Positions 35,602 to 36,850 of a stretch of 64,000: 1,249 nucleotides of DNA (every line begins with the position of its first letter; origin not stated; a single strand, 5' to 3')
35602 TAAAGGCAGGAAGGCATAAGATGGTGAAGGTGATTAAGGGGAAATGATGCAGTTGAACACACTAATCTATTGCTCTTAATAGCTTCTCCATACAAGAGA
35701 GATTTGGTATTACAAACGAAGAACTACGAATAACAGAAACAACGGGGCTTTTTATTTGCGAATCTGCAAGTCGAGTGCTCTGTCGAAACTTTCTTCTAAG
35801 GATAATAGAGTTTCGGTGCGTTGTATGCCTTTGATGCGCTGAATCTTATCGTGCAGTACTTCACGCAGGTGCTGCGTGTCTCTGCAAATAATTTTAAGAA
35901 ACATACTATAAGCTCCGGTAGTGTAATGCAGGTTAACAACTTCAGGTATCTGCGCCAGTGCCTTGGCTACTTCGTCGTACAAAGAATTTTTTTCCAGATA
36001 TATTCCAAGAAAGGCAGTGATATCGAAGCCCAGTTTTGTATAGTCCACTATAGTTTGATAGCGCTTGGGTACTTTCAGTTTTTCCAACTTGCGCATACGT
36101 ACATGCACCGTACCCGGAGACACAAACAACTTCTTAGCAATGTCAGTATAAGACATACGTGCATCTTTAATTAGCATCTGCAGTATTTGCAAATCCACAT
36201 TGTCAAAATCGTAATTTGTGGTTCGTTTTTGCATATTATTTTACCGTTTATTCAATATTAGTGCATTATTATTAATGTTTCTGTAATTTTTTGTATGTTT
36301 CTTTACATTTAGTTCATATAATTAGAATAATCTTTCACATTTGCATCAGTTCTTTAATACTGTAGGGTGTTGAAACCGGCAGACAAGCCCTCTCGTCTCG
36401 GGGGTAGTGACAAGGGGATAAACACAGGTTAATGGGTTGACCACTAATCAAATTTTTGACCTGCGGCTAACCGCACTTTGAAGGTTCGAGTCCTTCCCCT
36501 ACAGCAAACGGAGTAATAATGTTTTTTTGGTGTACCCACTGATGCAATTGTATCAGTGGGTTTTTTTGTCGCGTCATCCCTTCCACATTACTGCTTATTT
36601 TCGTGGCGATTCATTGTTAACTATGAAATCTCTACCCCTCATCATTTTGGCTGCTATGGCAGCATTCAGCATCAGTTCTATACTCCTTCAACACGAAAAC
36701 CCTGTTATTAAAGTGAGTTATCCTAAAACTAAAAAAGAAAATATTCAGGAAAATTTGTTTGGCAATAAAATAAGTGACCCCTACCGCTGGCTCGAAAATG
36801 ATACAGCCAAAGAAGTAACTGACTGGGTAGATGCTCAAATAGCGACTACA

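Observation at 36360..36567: Oversized (~145 nt) tRNA-like RNA gene with a 75-nt insertion between the anticodon-like arm and the T arm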

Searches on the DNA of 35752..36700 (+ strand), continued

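Call 63: search_with_rna_model(model_id=R1, sources=[L022, L023, L024, L025, L026, L027, L028, L029, L030, L031, L032, L033, L034, L035, L036, L037, L038, L039, L040, L041, L042, L043, L044, L045, L046, L047, L048, L049, L050, L051, L052, L053, L054, L055, L056, L057, L058, L059, L060, L061, L062, L063, L064, L065, L066, L067, L068, L069, L070, L071, L072, L073, L074, L075, L076, L077, L078, L079, L080, L081, L082, L083, L084, L085, L086, L087, L088, L089, L090, L091, L092, L093, L094, L095, L096, L097, L098, L099, L100, L101, L102, L103, L104], max_evalue=1e-7, make_alignment=true)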
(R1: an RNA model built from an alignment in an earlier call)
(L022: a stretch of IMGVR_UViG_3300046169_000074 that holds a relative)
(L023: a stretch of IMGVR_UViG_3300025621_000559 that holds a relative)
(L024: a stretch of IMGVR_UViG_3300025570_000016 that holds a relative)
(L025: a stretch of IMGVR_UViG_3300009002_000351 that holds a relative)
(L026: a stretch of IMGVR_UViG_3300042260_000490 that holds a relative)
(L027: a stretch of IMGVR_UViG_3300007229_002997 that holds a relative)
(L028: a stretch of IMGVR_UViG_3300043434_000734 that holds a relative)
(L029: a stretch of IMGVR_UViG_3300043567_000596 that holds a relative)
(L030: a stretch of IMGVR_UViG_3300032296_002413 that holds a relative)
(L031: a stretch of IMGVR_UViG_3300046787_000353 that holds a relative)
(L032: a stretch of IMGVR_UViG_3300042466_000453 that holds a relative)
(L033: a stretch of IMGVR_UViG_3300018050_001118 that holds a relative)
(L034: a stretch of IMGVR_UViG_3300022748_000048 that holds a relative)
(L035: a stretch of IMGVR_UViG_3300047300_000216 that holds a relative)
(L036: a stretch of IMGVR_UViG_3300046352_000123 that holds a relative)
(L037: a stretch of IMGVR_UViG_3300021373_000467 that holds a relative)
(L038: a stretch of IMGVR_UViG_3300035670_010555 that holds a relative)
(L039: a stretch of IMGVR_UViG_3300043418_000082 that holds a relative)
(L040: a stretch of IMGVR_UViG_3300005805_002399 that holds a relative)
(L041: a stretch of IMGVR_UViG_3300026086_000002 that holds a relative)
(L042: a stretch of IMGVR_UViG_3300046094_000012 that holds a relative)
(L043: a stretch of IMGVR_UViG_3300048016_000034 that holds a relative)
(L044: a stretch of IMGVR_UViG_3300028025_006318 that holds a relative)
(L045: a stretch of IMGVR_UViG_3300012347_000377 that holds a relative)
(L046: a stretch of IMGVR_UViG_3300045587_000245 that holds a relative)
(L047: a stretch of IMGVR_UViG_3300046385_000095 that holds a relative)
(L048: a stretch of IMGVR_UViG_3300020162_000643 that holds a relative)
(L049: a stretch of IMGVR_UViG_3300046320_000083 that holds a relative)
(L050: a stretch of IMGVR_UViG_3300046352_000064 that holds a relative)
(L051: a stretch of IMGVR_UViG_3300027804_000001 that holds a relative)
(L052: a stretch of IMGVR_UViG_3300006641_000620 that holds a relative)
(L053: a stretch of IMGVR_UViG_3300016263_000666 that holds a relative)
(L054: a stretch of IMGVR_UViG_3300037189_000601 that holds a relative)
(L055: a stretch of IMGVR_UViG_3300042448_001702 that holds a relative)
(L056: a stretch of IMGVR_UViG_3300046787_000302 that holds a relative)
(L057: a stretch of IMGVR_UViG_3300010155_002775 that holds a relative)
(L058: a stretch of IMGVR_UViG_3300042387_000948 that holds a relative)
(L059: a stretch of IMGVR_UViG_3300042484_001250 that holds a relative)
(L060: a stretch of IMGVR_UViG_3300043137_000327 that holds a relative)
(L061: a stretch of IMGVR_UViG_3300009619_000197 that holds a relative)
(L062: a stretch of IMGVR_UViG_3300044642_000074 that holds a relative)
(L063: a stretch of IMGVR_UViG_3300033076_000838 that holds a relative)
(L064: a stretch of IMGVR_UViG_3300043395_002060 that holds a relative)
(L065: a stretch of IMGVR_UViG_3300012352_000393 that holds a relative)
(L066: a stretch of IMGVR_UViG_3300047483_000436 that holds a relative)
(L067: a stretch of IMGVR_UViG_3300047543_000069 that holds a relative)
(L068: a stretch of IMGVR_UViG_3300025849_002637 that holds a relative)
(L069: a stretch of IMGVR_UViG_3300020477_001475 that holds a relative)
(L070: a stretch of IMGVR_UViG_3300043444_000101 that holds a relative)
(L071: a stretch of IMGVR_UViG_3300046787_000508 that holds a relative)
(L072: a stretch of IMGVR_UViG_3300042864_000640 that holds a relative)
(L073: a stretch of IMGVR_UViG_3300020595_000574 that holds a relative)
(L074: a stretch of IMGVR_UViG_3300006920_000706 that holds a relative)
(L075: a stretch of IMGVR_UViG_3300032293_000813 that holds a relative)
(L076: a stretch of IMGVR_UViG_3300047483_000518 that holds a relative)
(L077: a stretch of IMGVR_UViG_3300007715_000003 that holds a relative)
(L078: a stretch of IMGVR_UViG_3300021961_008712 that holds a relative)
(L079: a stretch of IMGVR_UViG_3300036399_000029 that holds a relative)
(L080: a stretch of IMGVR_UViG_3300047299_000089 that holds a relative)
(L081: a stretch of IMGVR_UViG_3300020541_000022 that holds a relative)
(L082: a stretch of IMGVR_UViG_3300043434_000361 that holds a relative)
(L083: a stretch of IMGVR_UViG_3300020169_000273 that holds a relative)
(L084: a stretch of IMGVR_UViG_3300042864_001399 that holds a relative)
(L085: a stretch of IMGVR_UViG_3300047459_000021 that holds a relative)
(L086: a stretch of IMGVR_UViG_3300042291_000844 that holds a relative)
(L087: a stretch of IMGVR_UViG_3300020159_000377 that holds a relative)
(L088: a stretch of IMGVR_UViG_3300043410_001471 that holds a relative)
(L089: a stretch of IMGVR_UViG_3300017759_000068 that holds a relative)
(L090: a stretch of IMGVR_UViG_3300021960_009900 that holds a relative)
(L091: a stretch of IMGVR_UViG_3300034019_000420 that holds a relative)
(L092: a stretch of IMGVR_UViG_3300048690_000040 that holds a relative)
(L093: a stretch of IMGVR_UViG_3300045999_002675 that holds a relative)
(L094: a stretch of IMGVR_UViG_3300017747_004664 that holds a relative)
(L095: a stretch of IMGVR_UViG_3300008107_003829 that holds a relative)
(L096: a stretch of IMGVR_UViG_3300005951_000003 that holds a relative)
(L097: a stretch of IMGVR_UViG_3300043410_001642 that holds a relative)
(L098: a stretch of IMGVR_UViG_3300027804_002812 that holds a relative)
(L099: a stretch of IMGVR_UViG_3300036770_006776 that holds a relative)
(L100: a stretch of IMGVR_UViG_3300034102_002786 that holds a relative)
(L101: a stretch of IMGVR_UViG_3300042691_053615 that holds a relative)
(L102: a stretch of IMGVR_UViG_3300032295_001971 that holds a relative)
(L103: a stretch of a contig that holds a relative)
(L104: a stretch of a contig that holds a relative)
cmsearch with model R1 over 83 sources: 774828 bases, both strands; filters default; matches with E-value up to 1e-7: 124.
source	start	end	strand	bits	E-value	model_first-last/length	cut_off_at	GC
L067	4308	4451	-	160.1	2e-42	1-151/151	no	0.49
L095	2271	2417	+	157.9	7.9e-42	1-151/151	no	0.5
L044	7300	7452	+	157.9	8.3e-42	1-151/151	no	0.5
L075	8196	8345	-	157.2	1.3e-41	1-151/151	no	0.51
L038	3168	3320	-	156.9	1.6e-41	1-151/151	no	0.49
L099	6226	6378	-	156.9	1.6e-41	1-151/151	no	0.49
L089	14428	14576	-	156.6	1.9e-41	1-151/151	no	0.46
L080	653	796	+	156.5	2.1e-41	1-151/151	no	0.53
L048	7047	7193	+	156.2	2.4e-41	1-151/151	no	0.5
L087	5078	5224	-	156.2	2.4e-41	1-151/151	no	0.5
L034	211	354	-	156.2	2.4e-41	1-151/151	no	0.51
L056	2627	2773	+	155.8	3.2e-41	1-151/151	no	0.5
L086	624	774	-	155.1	4.9e-41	1-151/151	no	0.5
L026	11845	11997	-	154.9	5.6e-41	1-151/151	no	0.49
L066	9845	9997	-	154.9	5.6e-41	1-151/151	no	0.49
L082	5247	5399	+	154.9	5.6e-41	1-151/151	no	0.49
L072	10332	10482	+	154.8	5.9e-41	1-151/151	no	0.5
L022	4874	5022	-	154.8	6.1e-41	1-151/151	no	0.52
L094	3085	3237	-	154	1e-40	1-151/151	no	0.48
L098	5499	5651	-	154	1e-40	1-151/151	no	0.48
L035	1447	1590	+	154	1e-40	1-151/151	no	0.49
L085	9680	9827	-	153.9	1.1e-40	1-151/151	no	0.48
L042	6068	6211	+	153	2e-40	1-151/151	no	0.51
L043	12382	12525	-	153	2e-40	1-151/151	no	0.51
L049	4073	4216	-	153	2e-40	1-151/151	no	0.51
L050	6138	6281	-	153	2e-40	1-151/151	no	0.51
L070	12324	12467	-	153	2e-40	1-151/151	no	0.51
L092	3204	3347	-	153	2e-40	1-151/151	no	0.51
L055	5099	5247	-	153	2e-40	1-151/151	no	0.48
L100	4805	4953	+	153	2e-40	1-151/151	no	0.48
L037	10011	10160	-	152.8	2.2e-40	1-151/151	no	0.49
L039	12753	12897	-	151.4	5.5e-40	1-151/151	no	0.5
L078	6704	6848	+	151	6.9e-40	1-151/151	no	0.48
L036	2509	2655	+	150.7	8.3e-40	1-151/151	no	0.5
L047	2196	2342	-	150.7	8.3e-40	1-151/151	no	0.5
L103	3216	3362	-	150.7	8.3e-40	1-151/151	no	0.5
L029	1472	1621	+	150.6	9.1e-40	1-151/151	no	0.53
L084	5448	5601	-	150.5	9.9e-40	1-151/151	no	0.47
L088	5162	5313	+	150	1.4e-39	1-151/151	no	0.52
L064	5344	5495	-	149.7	1.6e-39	1-151/151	no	0.49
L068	114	276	-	149.7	1.7e-39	1-151/151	no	0.48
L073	715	877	+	149.7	1.7e-39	1-151/151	no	0.48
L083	6412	6574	+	149.7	1.7e-39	1-151/151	no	0.48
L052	7945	8110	+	149.6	1.7e-39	1-151/151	no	0.45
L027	2437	2585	+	149.1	2.5e-39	1-151/151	no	0.5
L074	386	534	+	149.1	2.5e-39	1-151/151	no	0.5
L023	250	400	-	148.1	4.8e-39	1-151/151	no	0.48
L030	8501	8645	-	147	9.2e-39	1-151/151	no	0.5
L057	3118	3281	-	146.7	1.1e-38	1-151/151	no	0.47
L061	4478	4641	-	145.7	2.1e-38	1-151/151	no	0.48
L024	4922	5070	-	145.7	2.2e-38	1-151/151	no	0.51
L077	4861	5024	+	145.6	2.3e-38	1-151/151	no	0.46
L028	3622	3773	+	145.1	3.2e-38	1-151/151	no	0.49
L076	6375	6526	+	145.1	3.2e-38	1-151/151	no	0.49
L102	8548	8717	-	144.9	3.6e-38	1-151/151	no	0.49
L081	7945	8089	-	144.9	3.7e-38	1-151/151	no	0.45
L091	2674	2818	-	144.9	3.7e-38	1-151/151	no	0.45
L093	4583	4727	-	144.9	3.7e-38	1-151/151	no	0.45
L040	7081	7234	-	144.5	4.8e-38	1-151/151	no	0.53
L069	6434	6583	-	143.8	7.6e-38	1-151/151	no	0.49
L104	1006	1156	+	143.7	7.8e-38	1-151/151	no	0.51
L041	11586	11749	+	143.7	8.1e-38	1-151/151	no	0.48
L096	3059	3222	-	143.7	8.1e-38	1-151/151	no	0.48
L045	2433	2586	+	143.4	9.4e-38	1-151/151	no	0.47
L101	4076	4229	-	143.3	1e-37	1-151/151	no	0.42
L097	3974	4145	+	141.1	4.2e-37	1-151/151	no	0.47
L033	1473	1644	-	139.7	1.1e-36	1-151/151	no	0.48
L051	2966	3137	+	139.7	1.1e-36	1-151/151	no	0.48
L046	4448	4620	-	136.5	8.3e-36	1-151/151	no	0.47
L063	1315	1485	+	136.4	8.9e-36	1-151/151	no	0.48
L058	2552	2724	-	135.2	1.9e-35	1-151/151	no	0.49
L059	780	952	+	135.2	1.9e-35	1-151/151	no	0.49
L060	2814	2986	+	134.3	3.4e-35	1-151/151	no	0.49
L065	814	985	-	133.6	5.4e-35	1-151/151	no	0.51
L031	5744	5915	-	131.3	2.4e-34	1-151/151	no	0.52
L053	4596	4754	-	130.2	5.1e-34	1-151/151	no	0.53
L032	8626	8784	-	129.2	9.6e-34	1-151/151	no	0.52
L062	159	317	+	129.2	9.6e-34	1-151/151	no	0.52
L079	1751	1909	+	129.2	9.6e-34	1-151/151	no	0.52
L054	3984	4141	+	129.1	9.8e-34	1-151/151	no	0.51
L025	1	138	-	121.7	1.2e-31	1-140/151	3'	0.49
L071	1203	1341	+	103.4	1.6e-26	1-151/151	no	0.4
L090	4399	4446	+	55.6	4.5e-13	1-48/151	3'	0.56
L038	7682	7831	-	51.1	8.2e-12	1-151/151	no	0.41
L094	5064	5186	-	47.6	8.1e-11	1-151/151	no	0.5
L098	7478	7600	-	47.6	8.1e-11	1-151/151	no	0.5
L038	9754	9837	-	47.1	1.1e-10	1-151/151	no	0.51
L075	10085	10172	-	47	1.1e-10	1-151/151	no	0.49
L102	7658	7744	-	47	1.2e-10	1-151/151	no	0.51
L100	2069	2144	+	46.8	1.3e-10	1-151/151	no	0.54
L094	5269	5413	-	45.7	2.8e-10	1-151/151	no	0.43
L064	11185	11273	-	44.9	4.5e-10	1-151/151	no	0.55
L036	3498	3581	+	44.3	6.8e-10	1-151/151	no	0.54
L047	1270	1353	-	44.3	6.8e-10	1-151/151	no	0.54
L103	2290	2373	-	44.3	6.8e-10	1-151/151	no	0.54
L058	5474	5549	-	43.7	1e-09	1-151/151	no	0.55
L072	5404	5479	+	43.5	1.1e-09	1-151/151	no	0.53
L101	861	934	-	43.3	1.3e-09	1-151/151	no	0.57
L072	6065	6151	+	43.3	1.3e-09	1-151/151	no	0.51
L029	545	629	+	42.6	2e-09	1-151/151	no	0.49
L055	5012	5095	-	42.5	2.1e-09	1-151/151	no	0.51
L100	4957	5040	+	42.5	2.1e-09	1-151/151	no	0.51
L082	2549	2633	+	42.5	2.2e-09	1-151/151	no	0.47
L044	4906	5050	+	42.3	2.5e-09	1-151/151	no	0.42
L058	7531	7605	-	42.1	2.8e-09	1-151/151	no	0.53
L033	3216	3298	-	41.7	3.5e-09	1-151/151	no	0.48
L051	1312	1394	+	41.7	3.5e-09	1-151/151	no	0.48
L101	396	479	-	40.5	7.7e-09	1-151/151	no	0.48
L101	246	329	-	40.3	8.7e-09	1-151/151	no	0.52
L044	2526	2609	+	40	1.1e-08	1-151/151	no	0.48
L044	5865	5974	+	39.9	1.1e-08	1-151/151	no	0.42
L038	6477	6617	-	39.8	1.2e-08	1-151/151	no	0.39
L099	9535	9675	-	39.8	1.2e-08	1-151/151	no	0.39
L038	6142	6263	-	39.6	1.4e-08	1-151/151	no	0.51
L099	9200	9321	-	39.6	1.4e-08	1-151/151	no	0.51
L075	12760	12835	-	39.5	1.5e-08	1-151/151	no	0.42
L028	1831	1916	+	39.3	1.6e-08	1-151/151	no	0.55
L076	4584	4669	+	39.3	1.6e-08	1-151/151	no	0.55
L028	1708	1783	+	38.4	3e-08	1-151/151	no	0.46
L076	4461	4536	+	38.4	3e-08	1-151/151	no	0.46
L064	11853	11928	-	38.3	3.1e-08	1-151/151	no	0.55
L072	5028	5103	+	37.7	4.6e-08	1-151/151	no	0.5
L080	1365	1450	+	36.9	8e-08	1-151/151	no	0.53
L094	7144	7228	-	36.8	8.3e-08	1-151/151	no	0.49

Alignment A4: 124 matches aligned to the model, 306 columns, each read 5' to 3' on its own strand. Consensus structure (alignment columns), stored with it:
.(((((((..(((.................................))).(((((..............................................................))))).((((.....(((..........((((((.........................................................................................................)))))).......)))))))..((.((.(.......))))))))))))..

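Call 82: search_with_rna_model(model_id=R1, sources=[L316, L317, L318, L319], max_evalue=0.001, show_alignments=3)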
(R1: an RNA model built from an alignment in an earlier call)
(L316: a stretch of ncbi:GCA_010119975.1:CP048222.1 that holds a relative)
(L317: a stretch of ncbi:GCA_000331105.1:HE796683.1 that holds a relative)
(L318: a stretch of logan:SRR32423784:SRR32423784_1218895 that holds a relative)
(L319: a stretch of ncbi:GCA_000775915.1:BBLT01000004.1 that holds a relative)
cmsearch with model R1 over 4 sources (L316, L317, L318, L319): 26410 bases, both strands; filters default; matches with E-value up to 0.001: 4.
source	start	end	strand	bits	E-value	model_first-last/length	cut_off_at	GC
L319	3712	3858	-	142.7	5.2e-39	1-151/151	no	0.46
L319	3514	3660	-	140.5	2.1e-38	1-151/151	no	0.48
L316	3717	3859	-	132.9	3e-36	1-151/151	no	0.52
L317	3667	3826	-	113.3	9.3e-31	1-151/151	no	0.57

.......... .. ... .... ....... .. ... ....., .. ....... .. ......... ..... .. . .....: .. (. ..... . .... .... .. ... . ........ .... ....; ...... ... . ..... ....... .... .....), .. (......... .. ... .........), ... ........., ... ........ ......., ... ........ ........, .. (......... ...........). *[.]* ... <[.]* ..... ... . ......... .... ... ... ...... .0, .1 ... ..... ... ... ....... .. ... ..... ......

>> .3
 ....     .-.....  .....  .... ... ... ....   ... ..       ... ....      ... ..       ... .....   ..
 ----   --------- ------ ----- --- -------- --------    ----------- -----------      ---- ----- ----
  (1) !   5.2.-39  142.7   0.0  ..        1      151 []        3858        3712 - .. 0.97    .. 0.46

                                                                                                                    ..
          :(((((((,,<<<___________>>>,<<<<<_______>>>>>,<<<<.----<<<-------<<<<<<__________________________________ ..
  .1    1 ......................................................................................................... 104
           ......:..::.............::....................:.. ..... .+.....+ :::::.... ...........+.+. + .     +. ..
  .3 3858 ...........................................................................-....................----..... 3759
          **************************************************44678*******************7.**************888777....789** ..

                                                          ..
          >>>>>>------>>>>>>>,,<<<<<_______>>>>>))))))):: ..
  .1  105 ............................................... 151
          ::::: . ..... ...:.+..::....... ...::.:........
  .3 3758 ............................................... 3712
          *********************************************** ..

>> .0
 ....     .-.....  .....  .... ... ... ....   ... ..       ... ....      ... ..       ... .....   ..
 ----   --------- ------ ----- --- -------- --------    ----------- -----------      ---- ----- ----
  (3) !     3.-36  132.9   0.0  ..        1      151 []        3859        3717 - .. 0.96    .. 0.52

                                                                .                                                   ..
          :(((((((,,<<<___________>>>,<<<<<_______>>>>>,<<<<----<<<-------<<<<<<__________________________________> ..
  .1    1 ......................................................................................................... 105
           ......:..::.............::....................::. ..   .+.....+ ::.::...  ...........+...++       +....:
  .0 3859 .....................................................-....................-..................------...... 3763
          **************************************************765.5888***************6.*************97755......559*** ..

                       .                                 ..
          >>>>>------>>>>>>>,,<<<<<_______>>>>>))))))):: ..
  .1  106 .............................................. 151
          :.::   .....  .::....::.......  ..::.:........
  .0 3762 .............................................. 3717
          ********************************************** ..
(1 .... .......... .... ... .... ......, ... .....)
